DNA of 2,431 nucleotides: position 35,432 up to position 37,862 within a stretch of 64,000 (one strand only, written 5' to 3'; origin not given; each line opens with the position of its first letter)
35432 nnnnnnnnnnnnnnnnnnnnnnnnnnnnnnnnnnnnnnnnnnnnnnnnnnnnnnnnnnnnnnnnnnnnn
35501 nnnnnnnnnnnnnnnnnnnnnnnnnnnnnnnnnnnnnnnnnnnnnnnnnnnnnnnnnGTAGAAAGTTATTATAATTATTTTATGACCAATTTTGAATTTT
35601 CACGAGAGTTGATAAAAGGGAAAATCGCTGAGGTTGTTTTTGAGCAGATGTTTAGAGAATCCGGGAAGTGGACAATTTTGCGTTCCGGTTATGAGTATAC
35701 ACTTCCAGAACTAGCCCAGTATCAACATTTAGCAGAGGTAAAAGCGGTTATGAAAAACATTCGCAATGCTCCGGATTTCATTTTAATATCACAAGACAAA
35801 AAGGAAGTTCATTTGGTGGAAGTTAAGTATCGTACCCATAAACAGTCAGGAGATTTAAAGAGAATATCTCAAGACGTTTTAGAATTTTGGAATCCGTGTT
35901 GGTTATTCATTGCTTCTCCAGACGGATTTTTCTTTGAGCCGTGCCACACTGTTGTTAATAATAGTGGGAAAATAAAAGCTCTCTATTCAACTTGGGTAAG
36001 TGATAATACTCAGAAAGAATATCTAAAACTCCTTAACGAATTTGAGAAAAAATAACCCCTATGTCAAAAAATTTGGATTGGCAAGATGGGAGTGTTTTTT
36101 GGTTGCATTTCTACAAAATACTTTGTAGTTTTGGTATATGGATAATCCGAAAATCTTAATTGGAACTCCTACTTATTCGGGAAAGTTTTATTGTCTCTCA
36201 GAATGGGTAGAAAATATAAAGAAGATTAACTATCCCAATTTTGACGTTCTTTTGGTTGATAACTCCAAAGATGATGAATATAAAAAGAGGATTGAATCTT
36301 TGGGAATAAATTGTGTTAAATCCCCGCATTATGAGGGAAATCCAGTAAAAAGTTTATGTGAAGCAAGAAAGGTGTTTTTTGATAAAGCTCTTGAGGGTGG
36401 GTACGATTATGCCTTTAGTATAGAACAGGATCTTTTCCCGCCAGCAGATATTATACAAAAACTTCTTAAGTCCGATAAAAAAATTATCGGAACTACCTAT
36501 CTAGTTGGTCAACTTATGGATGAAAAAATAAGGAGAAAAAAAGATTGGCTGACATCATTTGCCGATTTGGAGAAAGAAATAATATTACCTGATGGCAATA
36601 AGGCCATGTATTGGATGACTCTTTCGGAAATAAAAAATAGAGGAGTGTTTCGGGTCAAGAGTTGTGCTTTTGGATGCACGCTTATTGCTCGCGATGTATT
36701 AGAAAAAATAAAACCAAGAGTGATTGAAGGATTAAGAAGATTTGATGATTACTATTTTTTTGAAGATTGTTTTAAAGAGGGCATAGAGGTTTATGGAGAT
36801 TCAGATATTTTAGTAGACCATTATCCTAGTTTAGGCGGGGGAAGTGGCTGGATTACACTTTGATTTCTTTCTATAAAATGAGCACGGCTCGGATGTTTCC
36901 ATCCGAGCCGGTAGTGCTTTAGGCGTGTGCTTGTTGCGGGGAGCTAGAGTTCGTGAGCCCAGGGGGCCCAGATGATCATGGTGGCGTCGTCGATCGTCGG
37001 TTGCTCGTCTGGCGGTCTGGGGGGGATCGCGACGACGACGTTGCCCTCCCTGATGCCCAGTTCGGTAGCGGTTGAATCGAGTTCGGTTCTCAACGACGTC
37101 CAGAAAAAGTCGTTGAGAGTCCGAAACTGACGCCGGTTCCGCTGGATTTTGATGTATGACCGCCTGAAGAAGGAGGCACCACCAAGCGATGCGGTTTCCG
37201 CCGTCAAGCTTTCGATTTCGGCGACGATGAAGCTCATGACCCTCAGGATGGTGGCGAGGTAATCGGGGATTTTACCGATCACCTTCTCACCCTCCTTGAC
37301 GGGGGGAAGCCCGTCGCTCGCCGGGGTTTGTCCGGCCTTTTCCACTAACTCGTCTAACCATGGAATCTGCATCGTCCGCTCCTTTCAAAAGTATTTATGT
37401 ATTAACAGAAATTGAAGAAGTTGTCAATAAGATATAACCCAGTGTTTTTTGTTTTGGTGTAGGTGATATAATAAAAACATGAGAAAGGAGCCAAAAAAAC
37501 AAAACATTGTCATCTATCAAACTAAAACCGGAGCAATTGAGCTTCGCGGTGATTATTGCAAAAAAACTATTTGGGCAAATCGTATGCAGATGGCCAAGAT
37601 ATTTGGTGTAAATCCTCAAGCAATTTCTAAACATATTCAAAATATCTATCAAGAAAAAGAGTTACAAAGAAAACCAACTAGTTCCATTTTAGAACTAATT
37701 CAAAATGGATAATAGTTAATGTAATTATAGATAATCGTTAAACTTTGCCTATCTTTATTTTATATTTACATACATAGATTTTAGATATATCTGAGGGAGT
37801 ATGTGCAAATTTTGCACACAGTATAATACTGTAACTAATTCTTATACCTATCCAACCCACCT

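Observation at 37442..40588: Three copies of an identical 31-nt extended -10 promoter placed 6-8 nt from start codons (leaderless-type transcription units)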

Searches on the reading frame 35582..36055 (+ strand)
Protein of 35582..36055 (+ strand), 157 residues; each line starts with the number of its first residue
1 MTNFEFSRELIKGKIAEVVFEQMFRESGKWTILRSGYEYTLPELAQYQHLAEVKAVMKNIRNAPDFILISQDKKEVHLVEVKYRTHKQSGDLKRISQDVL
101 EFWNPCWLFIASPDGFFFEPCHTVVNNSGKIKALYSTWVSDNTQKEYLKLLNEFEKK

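Call 53: search_protein_families(library=pfam, max_evalue=0.1, proteins=[window:35582-36055:+])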
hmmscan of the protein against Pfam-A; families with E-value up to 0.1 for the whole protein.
window:35582-36055:+ (157 aa): 3 families
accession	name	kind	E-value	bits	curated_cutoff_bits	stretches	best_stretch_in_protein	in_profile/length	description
PF08722.17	Tn7_TnsA-like_N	-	0.023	15.7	26.5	1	53-89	22-56/85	TnsA-like endonuclease N terminal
PF08378.17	NERD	-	0.053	14.5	22.1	0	12-113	1-74/111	Nuclease-related domain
PF08774.17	VRR_NUC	-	0.055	14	23.8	1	54-85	55-88/116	VRR-NUC domain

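Call 71: search_protein_families(library=ncbifam, max_evalue=0.01, proteins=[window:35582-36055:+])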
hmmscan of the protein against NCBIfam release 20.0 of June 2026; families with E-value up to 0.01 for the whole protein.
window:35582-36055:+ (157 aa): 0 families

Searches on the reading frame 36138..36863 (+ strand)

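Call 12: search_protein_families(library=pfam, max_evalue=0.01, proteins=[window:36138-36863:+])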
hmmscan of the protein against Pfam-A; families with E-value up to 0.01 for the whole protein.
window:36138-36863:+ (241 aa): 1 family
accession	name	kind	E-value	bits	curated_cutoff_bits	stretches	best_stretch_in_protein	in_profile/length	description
PF00535.33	Glycos_transf_2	-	0.0077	16.6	23.3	0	17-190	10-166/168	Glycosyl transferase family 2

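Call 71: search_protein_families(library=ncbifam, max_evalue=0.01, proteins=[window:36138-36863:+])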
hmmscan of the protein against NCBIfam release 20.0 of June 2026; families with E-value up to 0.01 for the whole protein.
window:36138-36863:+ (241 aa): 0 families

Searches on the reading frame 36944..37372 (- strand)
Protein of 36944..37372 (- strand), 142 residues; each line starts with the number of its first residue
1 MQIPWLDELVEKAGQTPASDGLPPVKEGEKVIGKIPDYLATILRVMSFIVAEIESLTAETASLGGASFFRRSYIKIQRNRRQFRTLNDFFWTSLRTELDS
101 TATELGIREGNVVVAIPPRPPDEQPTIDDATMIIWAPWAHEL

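Call 12: search_protein_families(library=pfam, max_evalue=0.01, proteins=[window:36944-37372:-])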
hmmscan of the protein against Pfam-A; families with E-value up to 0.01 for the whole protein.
window:36944-37372:- (142 aa): 0 families

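Call 42: find_encoding_contigs(protein=window:36944-37372:-, flank=10000, max_places=10)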
Protein window:36944-37372:- (142 aa): 1 contig read that carries it; 1 place shown.
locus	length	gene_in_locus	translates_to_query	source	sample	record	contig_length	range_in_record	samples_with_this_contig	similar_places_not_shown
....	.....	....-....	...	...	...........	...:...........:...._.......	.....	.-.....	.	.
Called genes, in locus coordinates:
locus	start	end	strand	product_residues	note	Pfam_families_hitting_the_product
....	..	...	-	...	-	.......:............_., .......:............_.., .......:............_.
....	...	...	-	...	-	-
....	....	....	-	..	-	-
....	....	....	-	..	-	-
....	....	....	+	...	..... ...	-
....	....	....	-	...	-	-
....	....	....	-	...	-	-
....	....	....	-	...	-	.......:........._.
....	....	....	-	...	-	-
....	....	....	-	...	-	-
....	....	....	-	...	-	-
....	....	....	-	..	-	-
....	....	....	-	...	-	-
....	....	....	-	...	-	-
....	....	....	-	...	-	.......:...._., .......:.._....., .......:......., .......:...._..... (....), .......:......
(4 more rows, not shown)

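Call 52: list_cluster_members(proteins=[window:36944-37372:-, window:38091-38303:+, window:38351-38617:+, window:38629-38826:+, window:40040-40411:+, window:42034-42219:+, window:42236-42424:+, window:43550-43756:+, window:37479-37712:+, window:39027-39311:+])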
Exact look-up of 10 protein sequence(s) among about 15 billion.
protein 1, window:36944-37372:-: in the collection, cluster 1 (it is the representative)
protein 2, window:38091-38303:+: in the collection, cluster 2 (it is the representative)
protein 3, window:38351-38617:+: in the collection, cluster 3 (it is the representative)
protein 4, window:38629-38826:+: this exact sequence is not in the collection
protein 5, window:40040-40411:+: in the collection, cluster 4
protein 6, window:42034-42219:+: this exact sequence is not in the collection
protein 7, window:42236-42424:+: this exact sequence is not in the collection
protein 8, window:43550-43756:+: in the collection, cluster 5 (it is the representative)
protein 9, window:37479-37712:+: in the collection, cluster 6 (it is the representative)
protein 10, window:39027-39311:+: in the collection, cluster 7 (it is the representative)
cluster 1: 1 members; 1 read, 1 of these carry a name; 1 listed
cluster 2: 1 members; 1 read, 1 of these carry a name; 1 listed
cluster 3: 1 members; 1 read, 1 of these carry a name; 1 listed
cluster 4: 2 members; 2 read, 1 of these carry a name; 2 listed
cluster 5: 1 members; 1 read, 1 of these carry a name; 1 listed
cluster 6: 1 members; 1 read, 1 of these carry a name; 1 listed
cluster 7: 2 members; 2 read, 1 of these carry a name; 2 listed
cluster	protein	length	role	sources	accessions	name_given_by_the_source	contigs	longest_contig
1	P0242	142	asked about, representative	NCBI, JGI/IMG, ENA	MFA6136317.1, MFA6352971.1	MAG: hypothetical protein WC705_03105 [Candidatus Paceibacterota bacterium] | hypothetical protein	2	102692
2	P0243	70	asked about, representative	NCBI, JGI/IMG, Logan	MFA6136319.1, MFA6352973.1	MAG: hypothetical protein WC705_03115 [Candidatus Paceibacterota bacterium] | hypothetical protein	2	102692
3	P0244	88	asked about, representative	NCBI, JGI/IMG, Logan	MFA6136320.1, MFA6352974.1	MAG: hypothetical protein WC705_03120 [Candidatus Paceibacterota bacterium] | hypothetical protein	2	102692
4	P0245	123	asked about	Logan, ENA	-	-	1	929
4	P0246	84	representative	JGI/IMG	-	hypothetical protein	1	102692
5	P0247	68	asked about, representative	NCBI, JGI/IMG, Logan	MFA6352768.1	MAG: hypothetical protein WCW90_00780 [Candidatus Paceibacterota bacterium] | hypothetical protein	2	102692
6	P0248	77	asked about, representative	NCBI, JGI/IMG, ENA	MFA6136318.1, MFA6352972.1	MAG: hypothetical protein WC705_03110 [Candidatus Paceibacterota bacterium] | hypothetical protein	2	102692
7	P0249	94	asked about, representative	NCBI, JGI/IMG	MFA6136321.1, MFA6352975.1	MAG: winged helix-turn-helix domain-containing protein [Candidatus Paceibacterota ... | DNA-binding transcriptional ArsR family regulator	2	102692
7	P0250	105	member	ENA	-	-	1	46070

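Call 65: search_protein_representatives(protein=window:36944-37372:-)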
Query: 142 residues. Proteins with E-value up to 0.001 (for the whole library): 16; up to 1e-10: 1; up to 1e-30: 1. The best 16 are listed.
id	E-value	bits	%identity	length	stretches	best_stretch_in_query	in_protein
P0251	7.8e-69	246.7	86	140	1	1-139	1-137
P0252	3.2e-05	40.5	29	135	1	19-120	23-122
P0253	6.5e-05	39.5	29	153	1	10-128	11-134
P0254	7.4e-05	39.3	33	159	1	19-133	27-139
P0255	1.2e-04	38.7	30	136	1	4-120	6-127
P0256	1.4e-04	38.4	31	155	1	1-128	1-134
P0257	1.7e-04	38.2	32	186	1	23-125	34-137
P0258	2.4e-04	37.7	33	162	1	23-122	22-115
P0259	4.2e-04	36.9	30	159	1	2-125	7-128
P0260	5.0e-04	36.7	28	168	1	25-122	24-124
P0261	5.3e-04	36.6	34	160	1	1-123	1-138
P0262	7.0e-04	36.2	27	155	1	13-128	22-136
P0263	7.8e-04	36.0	32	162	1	5-121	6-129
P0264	8.9e-04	35.9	33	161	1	18-121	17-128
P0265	9.0e-04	35.8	35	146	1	13-122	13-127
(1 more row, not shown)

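Call 66: list_cluster_members(proteins=[P0252, P0253, P0254, P0255, P0256, P0257, P0258, P0259, P0261, P0265])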
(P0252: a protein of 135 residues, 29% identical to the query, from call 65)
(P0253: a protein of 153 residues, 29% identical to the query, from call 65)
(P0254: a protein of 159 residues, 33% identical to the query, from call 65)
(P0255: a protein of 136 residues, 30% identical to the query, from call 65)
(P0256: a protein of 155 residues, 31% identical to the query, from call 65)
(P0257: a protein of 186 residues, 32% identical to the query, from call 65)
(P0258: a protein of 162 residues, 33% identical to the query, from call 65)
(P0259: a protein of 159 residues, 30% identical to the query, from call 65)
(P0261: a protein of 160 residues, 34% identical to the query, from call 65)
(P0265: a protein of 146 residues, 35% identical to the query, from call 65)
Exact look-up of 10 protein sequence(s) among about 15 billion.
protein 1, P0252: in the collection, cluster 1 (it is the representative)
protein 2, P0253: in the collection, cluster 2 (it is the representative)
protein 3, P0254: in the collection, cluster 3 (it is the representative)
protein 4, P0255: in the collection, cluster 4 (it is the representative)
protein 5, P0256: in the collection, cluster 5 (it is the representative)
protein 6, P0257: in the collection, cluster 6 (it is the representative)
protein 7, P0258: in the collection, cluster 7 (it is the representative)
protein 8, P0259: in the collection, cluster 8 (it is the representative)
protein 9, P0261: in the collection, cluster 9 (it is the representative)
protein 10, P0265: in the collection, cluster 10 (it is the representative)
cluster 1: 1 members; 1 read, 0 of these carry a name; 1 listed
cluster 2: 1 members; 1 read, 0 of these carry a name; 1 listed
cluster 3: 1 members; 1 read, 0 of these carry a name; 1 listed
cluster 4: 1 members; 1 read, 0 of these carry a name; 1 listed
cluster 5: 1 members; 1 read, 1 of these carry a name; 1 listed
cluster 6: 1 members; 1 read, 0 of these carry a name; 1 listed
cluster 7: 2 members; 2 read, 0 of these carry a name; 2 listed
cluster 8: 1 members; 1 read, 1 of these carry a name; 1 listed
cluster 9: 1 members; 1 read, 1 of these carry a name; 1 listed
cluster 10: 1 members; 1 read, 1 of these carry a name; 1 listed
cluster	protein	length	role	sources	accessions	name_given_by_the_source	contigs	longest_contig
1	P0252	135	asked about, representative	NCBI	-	-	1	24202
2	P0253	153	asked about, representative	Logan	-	-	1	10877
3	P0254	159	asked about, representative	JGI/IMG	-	-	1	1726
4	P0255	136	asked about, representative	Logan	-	-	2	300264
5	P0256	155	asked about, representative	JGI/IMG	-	hypothetical protein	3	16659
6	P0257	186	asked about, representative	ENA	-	-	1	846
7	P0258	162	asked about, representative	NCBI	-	-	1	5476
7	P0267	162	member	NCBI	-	-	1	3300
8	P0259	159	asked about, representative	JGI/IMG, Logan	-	hypothetical protein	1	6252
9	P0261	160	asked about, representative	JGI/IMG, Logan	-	hypothetical protein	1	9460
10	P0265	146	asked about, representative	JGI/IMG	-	hypothetical protein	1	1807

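Call 67: find_related_loci(query=window:36944-37372:-, collection=viral_contigs, flank=5000)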
Query window:36944-37372:- (142 aa) in viral_contigs; peptide patterns used: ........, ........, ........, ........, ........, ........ (x = any residue, [..] = any of these).
13 stretches matched a pattern, but none encodes a relative of the query by tblastn (E <= 1e-3).

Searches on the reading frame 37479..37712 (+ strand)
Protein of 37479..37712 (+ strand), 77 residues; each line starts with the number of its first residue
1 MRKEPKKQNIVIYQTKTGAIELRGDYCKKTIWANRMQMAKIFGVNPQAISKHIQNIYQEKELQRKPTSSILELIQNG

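Call 12: search_protein_families(library=pfam, max_evalue=0.01, proteins=[window:37479-37712:+])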
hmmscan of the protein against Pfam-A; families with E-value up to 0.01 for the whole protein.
window:37479-37712:+ (77 aa): 0 families

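Call 53: search_protein_families(library=pfam, max_evalue=0.1, proteins=[window:37479-37712:+])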
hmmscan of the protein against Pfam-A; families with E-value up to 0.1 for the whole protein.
window:37479-37712:+ (77 aa): 5 families
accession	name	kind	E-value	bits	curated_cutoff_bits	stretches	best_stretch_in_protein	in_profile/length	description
PF08838.16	DUF1811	-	0.025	15.3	27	1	3-58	8-61/100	Protein of unknown function (DUF1811)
PF03485.21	Arg_tRNA_synt_N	-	0.06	14.4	21.5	1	35-66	42-73/85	Arginyl tRNA synthetase N terminal domain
PF13518.12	HTH_28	-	0.074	13.6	25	1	34-55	14-35/52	Helix-turn-helix domain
PF09048.16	Cro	-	0.094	13.2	32.7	0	37-54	17-34/59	Cro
PF04967.18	HTH_10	-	0.095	13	23.1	0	37-56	28-47/53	HTH DNA binding domain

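Call 71: search_protein_families(library=ncbifam, max_evalue=0.01, proteins=[window:37479-37712:+])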
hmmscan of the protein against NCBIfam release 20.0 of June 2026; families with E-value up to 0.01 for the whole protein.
window:37479-37712:+ (77 aa): 0 families
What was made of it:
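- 37479..37712 (+): 77-aa ORF. It is an N-terminal fragment of a RhuM/Fic/DOC-family protein (truncated) and is driven by copy 1. No Pfam or NCBIfam hit (calls 12, 53, 71).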

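Call 72: search_dna_similar(query=window:37479-37712:+, collection=plasmids, mode=protein, max_evalue=0.001, max_rows=10)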
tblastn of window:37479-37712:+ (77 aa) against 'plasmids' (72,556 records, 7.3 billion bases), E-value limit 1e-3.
Records with a match: 75; places in all: 76; records where one place covers at least 80% of the query: 59.
Best place of each record, by identity: <60% 75.
By first word of the organism name: Bacteroides 31; Parabacteroides 10; Phocaeicola 6; Aeromonas 5; Legionella 4; Roseomonas 4; Vibrio 4; Pseudomonas 3; Aliarcobacter 2; Methylophaga 1; and 5 more.
By predicted mobility (MOB-suite, as given by PLSDB): non-mobilizable 47; conjugative 24; mobilizable 4.
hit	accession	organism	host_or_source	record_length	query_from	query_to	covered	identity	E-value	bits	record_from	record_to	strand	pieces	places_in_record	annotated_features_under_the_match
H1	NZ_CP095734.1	Methylophaga pinxianii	pure culture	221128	5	72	88%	45.6%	1e-10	62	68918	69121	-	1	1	virulence protein RhuM/Fic/DOC family protein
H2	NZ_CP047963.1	Aeromonas media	cell culture,hospital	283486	11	75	84%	44.6%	1e-10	62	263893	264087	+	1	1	rhuM: RhuM family protein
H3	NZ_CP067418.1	Aeromonas media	cell culture,water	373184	11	75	84%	44.6%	1e-10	62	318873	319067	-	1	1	rhuM: RhuM family protein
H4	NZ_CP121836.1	Aeromonas veronii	Homo sapiens,plasma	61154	11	75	84%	44.6%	3e-10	61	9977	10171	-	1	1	none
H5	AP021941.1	Aeromonas veronii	-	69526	11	75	84%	44.6%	7e-10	60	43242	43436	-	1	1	rhuM: toxin Fic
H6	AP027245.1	Bacteroides finegoldii DSM 17565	-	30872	10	76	87%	38.8%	6e-6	49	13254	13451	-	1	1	hypothetical protein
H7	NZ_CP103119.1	Bacteroides thetaiotaomicron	Homo sapiens,cell culture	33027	10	76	87%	38.8%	6e-6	49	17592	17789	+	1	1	none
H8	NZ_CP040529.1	Bacteroides thetaiotaomicron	Homo sapiens,culture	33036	10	76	87%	38.8%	6e-6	49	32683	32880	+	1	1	none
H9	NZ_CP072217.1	Bacteroides xylanisolvens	Homo sapiens,cultured bacterial ...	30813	10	76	87%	38.8%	1e-5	48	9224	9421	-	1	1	rhuM: RhuM family protein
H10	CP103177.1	Parabacteroides distasonis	Homo sapiens,cell culture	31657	10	76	87%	38.8%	1e-5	48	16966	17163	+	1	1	virulence RhuM family protein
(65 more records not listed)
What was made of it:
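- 37479..37712 (+): Call 72 (tblastn, 45% identity, E 1e-10 to annotated rhuM genes).
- Checked: It matches the N-termini of annotated RhuM/Fic/DOC proteins at 45% identity, E 1e-10 (call 72), so 'RhuM-N-like' is right.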
